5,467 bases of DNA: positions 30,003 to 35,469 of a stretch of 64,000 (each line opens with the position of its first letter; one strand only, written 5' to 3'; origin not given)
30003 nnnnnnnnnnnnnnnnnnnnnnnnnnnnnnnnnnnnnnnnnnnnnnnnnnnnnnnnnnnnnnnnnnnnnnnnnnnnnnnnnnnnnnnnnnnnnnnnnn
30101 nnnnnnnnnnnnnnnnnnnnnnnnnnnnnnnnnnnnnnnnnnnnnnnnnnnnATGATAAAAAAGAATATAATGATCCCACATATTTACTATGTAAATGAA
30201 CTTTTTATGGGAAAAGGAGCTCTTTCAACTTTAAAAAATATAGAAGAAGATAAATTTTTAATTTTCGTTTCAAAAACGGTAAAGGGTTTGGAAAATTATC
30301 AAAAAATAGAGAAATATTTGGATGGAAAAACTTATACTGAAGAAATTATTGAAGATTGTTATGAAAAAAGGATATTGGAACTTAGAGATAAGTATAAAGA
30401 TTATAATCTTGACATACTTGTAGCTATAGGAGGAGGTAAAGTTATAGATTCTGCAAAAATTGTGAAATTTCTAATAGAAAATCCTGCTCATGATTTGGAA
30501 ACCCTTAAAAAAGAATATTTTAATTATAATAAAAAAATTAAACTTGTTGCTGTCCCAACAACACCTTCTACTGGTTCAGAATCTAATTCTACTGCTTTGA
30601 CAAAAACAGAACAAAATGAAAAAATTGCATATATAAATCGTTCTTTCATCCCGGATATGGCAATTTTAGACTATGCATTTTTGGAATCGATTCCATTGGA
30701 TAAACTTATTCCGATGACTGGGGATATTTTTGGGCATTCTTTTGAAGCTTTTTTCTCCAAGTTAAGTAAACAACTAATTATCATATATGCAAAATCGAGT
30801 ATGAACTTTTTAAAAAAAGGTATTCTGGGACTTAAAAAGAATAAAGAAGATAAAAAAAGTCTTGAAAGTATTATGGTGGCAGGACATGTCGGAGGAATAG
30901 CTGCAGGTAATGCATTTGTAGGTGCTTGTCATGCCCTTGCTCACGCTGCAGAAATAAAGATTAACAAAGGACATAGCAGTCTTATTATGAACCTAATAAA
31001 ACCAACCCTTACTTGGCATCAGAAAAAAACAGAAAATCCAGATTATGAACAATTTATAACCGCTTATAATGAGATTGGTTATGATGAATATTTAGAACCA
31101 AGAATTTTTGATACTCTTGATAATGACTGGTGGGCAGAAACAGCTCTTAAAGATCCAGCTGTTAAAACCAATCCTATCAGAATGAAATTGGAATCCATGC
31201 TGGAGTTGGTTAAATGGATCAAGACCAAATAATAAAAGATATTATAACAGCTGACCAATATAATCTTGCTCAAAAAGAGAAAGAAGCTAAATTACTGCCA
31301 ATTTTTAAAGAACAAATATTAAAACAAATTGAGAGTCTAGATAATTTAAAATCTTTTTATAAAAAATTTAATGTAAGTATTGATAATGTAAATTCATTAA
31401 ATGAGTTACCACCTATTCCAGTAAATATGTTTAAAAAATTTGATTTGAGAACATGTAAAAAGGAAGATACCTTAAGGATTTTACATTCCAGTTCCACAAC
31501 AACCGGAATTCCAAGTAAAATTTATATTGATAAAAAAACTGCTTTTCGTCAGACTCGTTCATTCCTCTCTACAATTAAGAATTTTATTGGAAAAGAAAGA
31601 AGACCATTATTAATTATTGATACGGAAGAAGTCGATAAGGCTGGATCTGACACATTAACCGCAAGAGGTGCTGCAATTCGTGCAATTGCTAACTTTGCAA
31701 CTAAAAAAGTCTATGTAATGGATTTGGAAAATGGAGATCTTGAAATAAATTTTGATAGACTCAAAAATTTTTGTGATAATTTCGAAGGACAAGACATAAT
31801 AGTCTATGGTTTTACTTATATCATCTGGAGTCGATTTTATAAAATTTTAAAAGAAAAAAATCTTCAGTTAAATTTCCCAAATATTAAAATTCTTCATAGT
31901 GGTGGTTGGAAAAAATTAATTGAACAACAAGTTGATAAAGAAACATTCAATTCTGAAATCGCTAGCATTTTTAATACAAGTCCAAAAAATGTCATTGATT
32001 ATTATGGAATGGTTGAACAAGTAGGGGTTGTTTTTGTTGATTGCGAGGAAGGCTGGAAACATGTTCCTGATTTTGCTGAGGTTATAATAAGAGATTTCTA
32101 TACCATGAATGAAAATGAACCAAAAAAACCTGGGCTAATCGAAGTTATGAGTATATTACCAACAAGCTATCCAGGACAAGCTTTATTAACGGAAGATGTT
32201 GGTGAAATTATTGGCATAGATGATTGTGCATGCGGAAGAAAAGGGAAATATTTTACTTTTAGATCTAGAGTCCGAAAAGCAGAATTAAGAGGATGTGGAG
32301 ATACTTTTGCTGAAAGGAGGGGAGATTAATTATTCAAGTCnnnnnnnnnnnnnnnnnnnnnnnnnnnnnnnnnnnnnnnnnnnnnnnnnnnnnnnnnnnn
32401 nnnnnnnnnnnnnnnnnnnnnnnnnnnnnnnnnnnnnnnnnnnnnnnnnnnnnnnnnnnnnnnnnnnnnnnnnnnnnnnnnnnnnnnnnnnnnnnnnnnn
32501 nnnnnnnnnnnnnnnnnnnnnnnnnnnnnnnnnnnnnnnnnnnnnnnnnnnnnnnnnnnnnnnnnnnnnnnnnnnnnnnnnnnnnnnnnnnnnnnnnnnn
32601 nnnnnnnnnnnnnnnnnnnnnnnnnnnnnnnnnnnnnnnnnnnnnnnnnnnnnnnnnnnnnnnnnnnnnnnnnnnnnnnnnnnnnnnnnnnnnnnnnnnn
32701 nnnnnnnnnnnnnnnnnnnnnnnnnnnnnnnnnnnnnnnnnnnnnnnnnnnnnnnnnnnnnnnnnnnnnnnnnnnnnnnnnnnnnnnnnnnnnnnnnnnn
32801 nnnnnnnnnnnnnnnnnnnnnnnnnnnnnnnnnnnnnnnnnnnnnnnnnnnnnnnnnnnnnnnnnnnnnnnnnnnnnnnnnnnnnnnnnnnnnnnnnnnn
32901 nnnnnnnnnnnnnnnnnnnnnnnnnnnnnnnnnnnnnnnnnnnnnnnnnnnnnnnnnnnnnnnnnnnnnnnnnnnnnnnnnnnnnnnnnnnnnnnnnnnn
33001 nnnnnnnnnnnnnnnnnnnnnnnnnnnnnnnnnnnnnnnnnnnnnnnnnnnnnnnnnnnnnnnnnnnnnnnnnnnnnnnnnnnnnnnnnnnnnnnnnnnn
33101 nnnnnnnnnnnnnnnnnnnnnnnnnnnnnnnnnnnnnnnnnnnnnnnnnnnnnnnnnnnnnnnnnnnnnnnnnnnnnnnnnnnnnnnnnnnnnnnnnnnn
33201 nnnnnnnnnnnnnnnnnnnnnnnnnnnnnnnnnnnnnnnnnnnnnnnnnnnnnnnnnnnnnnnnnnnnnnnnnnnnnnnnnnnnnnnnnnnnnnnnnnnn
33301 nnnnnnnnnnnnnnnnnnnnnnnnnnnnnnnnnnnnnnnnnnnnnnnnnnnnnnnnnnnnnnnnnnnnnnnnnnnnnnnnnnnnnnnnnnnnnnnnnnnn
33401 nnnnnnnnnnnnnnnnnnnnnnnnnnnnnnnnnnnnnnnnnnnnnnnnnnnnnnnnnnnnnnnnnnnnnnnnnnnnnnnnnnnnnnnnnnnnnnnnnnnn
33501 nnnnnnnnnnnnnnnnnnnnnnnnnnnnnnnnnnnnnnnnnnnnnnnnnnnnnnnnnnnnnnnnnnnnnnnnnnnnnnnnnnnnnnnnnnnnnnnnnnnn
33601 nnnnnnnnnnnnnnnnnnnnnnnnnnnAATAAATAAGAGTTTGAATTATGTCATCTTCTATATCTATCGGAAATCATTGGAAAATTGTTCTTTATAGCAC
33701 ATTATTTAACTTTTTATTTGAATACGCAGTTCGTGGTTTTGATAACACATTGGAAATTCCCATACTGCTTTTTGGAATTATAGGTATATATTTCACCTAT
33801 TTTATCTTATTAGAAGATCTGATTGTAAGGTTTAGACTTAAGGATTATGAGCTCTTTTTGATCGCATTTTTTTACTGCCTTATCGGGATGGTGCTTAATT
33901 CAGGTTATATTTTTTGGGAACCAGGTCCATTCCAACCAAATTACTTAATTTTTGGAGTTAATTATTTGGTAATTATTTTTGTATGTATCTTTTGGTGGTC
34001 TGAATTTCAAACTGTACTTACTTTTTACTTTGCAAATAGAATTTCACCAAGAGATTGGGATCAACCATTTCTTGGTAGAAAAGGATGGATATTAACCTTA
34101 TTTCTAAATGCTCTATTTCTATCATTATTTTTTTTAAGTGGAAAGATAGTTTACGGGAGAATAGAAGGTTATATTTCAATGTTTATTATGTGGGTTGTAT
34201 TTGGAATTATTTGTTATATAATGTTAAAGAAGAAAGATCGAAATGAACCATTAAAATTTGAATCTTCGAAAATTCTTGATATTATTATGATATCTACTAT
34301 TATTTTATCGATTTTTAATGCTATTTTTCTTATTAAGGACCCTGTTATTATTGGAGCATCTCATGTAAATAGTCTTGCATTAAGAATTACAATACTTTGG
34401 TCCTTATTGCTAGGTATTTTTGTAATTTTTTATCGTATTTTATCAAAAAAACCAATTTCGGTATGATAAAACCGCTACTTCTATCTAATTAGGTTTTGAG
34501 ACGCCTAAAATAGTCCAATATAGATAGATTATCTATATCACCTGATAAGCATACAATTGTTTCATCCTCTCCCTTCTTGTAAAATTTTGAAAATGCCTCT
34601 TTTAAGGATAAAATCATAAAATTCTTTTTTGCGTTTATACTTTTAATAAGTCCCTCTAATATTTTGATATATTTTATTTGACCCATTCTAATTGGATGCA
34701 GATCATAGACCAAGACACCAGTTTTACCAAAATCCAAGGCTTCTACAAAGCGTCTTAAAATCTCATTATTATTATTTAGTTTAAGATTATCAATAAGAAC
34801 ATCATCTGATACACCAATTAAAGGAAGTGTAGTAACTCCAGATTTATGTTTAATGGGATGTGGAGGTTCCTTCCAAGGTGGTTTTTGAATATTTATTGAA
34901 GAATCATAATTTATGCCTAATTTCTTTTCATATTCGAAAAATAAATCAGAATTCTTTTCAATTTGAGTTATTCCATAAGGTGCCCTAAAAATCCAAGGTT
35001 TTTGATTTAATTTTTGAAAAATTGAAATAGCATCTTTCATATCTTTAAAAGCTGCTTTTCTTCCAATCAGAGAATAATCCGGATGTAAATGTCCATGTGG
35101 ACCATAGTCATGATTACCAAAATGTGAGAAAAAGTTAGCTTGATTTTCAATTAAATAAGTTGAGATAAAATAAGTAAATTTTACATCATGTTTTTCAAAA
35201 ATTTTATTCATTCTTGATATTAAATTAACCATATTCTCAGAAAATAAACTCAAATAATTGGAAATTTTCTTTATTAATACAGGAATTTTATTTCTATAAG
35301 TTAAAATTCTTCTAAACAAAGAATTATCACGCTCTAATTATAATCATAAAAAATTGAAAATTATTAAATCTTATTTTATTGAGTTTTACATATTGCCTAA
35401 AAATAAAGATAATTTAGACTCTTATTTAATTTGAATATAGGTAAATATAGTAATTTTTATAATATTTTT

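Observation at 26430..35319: ACP-dependent LuxE/LuxC acyl-reduction cluster mirroring V. cholerae O1 wbeKLMNO: candidate archaeal glycan hydroxyacylation system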

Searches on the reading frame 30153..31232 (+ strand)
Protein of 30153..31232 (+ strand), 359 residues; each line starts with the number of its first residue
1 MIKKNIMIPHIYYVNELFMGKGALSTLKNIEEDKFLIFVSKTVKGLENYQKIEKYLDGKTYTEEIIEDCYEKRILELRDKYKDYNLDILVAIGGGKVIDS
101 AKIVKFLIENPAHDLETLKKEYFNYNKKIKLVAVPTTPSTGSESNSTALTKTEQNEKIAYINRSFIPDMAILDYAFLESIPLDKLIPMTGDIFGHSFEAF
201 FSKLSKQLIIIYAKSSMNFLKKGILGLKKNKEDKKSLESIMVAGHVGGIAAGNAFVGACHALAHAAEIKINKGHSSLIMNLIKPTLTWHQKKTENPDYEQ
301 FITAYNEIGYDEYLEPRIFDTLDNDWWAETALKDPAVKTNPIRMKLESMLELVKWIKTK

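Call 3: search_protein_families(library=pfam, proteins=[window:30153-31232:+], max_evalue=0.01)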
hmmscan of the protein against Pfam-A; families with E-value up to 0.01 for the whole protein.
window:30153-31232:+ (359 aa): 3 families
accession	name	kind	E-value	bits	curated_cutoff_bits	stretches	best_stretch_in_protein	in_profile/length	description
PF00465.25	Fe-ADH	-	3.2e-30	105.4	31.3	1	16-173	3-167/168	Iron-containing alcohol dehydrogenase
PF25137.1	ADH_Fe_C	-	1.8e-12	47.8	27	1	191-274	7-90/194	Fe-containing alcohol dehydrogenase family, C-terminal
PF13685.12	Fe-ADH_2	-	3.5e-09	37.3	28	1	27-108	14-97/149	Iron-containing alcohol dehydrogenase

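Call 7: search_protein_families(library=ncbifam, proteins=[window:30153-31232:+], max_evalue=0.001)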
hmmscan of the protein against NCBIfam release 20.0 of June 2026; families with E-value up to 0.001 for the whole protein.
window:30153-31232:+ (359 aa): 17 families
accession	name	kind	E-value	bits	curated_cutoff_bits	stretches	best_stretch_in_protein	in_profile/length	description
NF010378.0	PRK13805.1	equivalog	4.2e-36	124.2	951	1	16-304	464-776/872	bifunctional acetaldehyde-CoA/alcohol dehydrogenase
NF041833.1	Fe_ADH_ErcA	equivalog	7.2e-34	117.5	550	1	16-271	10-273/382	alcohol dehydrogenase-like regulatory protein ErcA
NF011998.0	PRK15454.1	equivalog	7.2e-25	87.5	556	1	82-275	103-296/395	ethanolamine utilization ethanol dehydrogenase EutG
TIGR02638.1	lactal_redase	equivalog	1.7e-24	86.4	523.15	1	33-300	30-302/379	lactaldehyde reductase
NF007911.0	PRK10624.1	equivalog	8.4e-22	77.6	537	1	18-294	12-296/382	lactaldehyde reductase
NF058672.1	4HyButDHCUPNE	equivalog_domain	7e-21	74.8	500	1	10-278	3-280/378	4-hydroxybutyrate dehydrogenase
TIGR03405.1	Phn_Fe-ADH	equivalog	9.3e-20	70.7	423.7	1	19-268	9-263/355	iron-containing alcohol dehydrogenase PsrA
NF053866.1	CholDhdGbsBBac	equivalog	2.2e-16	59.5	550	1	72-291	81-303/392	choline dehydrogenase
NF050025.1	SulfAcetaldRedSarD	equivalog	3.1e-16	59.2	700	1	72-284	74-285/385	sulfoacetaldehyde reductase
NF011717.0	PRK15138.1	equivalog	4.3e-13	49.1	645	1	17-293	12-299/387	alcohol dehydrogenase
NF041822.1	daptide_DH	equivalog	8.4e-13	47.9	300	1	71-184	42-159/363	daptide-type RiPP biosynthesis dehydogenase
NF007363.0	PRK09860.1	equivalog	2.1e-10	40.3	581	1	81-266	84-269/383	L-threonine dehydrogenase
NF006941.0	PRK09423.1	subfamily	8.3e-10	38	336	1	27-199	25-179/367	glycerol dehydrogenase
TIGR04266.1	NDMA_methanol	equivalog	8.5e-09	34.7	625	1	69-284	78-297/420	NDMA-dependent methanol dehydrogenase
NF002022.0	PRK00843.1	equivalog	3.4e-08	32.9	413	1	18-107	15-109/350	NAD(P)-dependent glycerol-1-phosphate dehydrogenase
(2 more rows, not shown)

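Call 62: search_solved_structures(query=window:30153-31232:+, show_alignments=1, max_evalue=1e-10)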
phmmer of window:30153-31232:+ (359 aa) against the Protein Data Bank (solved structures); distinct sequences matched with E-value up to 1e-10: 26.
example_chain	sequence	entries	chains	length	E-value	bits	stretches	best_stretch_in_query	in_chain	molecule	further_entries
3zdr_A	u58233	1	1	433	1e-23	87.1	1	55-302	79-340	ALCOHOL DEHYDROGENASE DOMAIN OF THE BIFUNCTIONAL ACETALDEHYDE DEHYDROGENASE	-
9knp_A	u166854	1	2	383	5.7e-22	81.4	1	15-267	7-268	375aa long hypothetical alchol dehydrogenase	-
6scg_A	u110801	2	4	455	1.3e-18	70.4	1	83-283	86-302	Aldehyde-alcohol dehydrogenase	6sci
6tqh_A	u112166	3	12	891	5.2e-18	68.3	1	83-283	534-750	Aldehyde-alcohol dehydrogenase | Bifunctional aldehyde-alcohol dehydrogenase AdhE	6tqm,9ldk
6ahc_A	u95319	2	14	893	5.2e-18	68.3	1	83-283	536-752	Aldehyde-alcohol dehydrogenase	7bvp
8zrl_A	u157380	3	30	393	3.6e-17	65.6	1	71-266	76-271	NAD-dependent methanol dehydrogenase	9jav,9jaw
7dag_A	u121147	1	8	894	5.8e-17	64.9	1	83-283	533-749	Aldehyde-alcohol dehydrogenase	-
8zwd_B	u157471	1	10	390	4.3e-16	62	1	71-266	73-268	NAD(P)-dependent methanol dehydrogenase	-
13he_A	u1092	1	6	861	1.7e-15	60.1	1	85-267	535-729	Aldehyde-alcohol dehydrogenase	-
8uhw_A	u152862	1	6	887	1.7e-15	60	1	85-267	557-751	Aldehyde-alcohol dehydrogenase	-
6c75_A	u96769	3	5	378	2e-15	59.8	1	72-267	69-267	Alcohol dehydrogenase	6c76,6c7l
3rf7_A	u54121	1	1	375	8.3e-14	54.5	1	74-266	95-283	Iron-containing alcohol dehydrogenase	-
3owo_A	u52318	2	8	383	2.1e-13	53.2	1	73-274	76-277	Alcohol dehydrogenase 2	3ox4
9ldl_C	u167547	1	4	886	4.2e-13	52.2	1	83-266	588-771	Aldehyde dehydrogenase family protein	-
9jx4_A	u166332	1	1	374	6e-13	51.7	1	65-275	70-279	Aldehyde-alcohol dehydrogenase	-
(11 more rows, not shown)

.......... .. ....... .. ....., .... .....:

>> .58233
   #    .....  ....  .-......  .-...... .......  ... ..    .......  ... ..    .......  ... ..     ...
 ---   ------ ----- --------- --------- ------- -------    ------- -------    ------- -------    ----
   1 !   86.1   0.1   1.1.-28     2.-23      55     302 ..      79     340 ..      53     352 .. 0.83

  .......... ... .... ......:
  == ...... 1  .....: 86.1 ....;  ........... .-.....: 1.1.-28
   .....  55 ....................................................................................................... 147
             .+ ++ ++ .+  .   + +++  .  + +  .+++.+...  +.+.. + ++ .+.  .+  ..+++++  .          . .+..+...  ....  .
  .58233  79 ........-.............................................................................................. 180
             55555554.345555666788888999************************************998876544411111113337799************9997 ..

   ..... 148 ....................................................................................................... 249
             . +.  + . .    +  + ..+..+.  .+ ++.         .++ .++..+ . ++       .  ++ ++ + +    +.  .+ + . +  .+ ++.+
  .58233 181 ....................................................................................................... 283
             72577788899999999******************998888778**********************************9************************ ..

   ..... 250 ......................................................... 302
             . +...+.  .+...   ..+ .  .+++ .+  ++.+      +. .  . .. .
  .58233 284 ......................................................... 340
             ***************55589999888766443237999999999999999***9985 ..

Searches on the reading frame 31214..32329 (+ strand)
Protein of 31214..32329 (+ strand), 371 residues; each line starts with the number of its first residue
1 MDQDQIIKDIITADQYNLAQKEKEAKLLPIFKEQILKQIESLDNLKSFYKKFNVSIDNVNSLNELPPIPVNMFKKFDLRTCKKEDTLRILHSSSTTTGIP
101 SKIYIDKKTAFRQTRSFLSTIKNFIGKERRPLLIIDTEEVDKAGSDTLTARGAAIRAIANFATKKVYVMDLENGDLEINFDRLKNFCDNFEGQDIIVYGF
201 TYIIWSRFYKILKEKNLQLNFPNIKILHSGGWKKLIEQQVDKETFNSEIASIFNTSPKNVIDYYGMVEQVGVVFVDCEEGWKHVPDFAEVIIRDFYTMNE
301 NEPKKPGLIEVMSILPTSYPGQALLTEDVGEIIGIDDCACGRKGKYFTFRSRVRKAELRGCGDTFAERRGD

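Call 3: search_protein_families(library=pfam, proteins=[window:31214-32329:+], max_evalue=0.01)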
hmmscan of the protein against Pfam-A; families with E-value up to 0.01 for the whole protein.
window:31214-32329:+ (371 aa): 2 families
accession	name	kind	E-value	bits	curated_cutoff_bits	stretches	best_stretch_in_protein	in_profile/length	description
PF04443.18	LuxE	-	1.5e-66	225.3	24.9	1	8-367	19-388/391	Acyl-protein synthetase, LuxE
PF07377.18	DUF1493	-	0.00085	20.4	21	1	36-93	41-99/108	Protein of unknown function (DUF1493)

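Call 7: search_protein_families(library=ncbifam, proteins=[window:31214-32329:+], max_evalue=0.001)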
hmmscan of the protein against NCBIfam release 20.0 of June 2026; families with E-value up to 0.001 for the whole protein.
window:31214-32329:+ (371 aa): 1 family
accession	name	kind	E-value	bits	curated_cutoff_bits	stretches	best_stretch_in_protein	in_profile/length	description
NF052244.1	LCFA_lig_LuxE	equivalog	3.5e-20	72.3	550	1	31-365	37-362/367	long-chain-fatty-acid--protein ligase LuxE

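Call 25: search_solved_structures(query=window:31214-32329:+, show_alignments=1, max_evalue=0.001)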
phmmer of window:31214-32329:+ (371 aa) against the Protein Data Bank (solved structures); distinct sequences matched with E-value up to 0.001: 1.
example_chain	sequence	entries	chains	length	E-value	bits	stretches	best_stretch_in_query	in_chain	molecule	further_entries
7xc6_E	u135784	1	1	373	2.4e-19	73.2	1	12-362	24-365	LuxE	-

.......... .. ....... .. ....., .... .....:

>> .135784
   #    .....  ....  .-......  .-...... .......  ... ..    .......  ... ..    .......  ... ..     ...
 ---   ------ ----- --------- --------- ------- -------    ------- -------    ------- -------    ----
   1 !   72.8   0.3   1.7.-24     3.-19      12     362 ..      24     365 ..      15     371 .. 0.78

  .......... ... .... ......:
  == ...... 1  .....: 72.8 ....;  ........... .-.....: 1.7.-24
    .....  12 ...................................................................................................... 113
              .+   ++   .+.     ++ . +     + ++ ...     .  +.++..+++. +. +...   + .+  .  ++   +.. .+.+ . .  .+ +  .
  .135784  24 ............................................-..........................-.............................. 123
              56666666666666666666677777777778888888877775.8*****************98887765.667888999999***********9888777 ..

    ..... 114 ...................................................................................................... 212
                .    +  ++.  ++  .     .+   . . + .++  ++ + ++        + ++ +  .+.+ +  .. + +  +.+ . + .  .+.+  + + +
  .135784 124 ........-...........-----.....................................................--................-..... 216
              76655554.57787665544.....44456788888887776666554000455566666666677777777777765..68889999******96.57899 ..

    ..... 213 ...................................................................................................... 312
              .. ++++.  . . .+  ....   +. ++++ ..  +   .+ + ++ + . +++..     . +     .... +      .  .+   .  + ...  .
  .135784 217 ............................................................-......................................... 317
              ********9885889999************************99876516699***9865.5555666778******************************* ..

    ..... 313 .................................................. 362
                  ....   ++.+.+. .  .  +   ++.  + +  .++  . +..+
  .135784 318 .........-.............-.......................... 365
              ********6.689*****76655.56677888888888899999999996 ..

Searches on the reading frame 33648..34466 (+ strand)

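Call 3: search_protein_families(library=pfam, proteins=[window:33648-34466:+], max_evalue=0.01)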
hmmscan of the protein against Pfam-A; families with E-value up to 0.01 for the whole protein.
window:33648-34466:+ (272 aa): 1 family
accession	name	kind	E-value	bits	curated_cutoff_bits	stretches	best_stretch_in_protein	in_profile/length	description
PF06699.16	PIG-F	-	0.0045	17.6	24.2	1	163-262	17-109/183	GPI biosynthesis protein family Pig-F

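Call 7: search_protein_families(library=ncbifam, proteins=[window:33648-34466:+], max_evalue=0.001)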
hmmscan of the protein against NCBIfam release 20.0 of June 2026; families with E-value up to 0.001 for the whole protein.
window:33648-34466:+ (272 aa): 0 families

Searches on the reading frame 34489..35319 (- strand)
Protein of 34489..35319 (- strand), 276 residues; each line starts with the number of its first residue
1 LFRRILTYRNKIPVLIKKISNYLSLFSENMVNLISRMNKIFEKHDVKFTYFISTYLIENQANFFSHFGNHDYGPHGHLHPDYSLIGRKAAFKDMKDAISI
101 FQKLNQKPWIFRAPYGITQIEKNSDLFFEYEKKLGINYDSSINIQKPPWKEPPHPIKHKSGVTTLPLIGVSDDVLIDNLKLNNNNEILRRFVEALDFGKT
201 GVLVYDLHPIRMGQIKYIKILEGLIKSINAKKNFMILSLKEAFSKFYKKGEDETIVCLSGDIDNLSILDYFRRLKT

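Call 3: search_protein_families(library=pfam, proteins=[window:34489-35319:-], max_evalue=0.01)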
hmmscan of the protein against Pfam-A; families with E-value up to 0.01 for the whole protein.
window:34489-35319:- (276 aa): 1 family
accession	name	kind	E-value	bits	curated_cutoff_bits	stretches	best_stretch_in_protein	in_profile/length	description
PF01522.26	Polysacc_deac_1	-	5.5e-08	33.2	23.1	1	33-136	20-121/124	Polysaccharide deacetylase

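Call 7: search_protein_families(library=ncbifam, proteins=[window:34489-35319:-], max_evalue=0.001)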
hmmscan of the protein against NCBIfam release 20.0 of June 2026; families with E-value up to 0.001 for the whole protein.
window:34489-35319:- (276 aa): 2 families
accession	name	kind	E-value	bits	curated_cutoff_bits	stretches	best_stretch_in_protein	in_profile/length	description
TIGR02764.1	spore_ybaN_pdaB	equivalog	7.4e-08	32.4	237.4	1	38-117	25-107/191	polysaccharide deacetylase family sporulation protein PdaB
TIGR02873.1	spore_ylxY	hypoth_equivalog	1.6e-05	24.3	391.5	1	34-116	100-185/268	probable sporulation protein, polysaccharide deacetylase family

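Call 64: search_solved_structures(query=window:34489-35319:-, show_alignments=1, max_evalue=0.01)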
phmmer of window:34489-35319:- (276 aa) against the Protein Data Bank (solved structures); distinct sequences matched with E-value up to 0.01: 3.
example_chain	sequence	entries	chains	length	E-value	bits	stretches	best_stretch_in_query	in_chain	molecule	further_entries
6hm9_A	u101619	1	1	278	0.0018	21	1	34-118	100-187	Putative polysaccharide deacetylase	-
6hpa_A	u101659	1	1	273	0.0098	18.6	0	34-117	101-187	Putative polysaccharide deacetylase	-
7bkf_A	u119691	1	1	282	0.0099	18.6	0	34-117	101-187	Putative polysaccharide deacetylase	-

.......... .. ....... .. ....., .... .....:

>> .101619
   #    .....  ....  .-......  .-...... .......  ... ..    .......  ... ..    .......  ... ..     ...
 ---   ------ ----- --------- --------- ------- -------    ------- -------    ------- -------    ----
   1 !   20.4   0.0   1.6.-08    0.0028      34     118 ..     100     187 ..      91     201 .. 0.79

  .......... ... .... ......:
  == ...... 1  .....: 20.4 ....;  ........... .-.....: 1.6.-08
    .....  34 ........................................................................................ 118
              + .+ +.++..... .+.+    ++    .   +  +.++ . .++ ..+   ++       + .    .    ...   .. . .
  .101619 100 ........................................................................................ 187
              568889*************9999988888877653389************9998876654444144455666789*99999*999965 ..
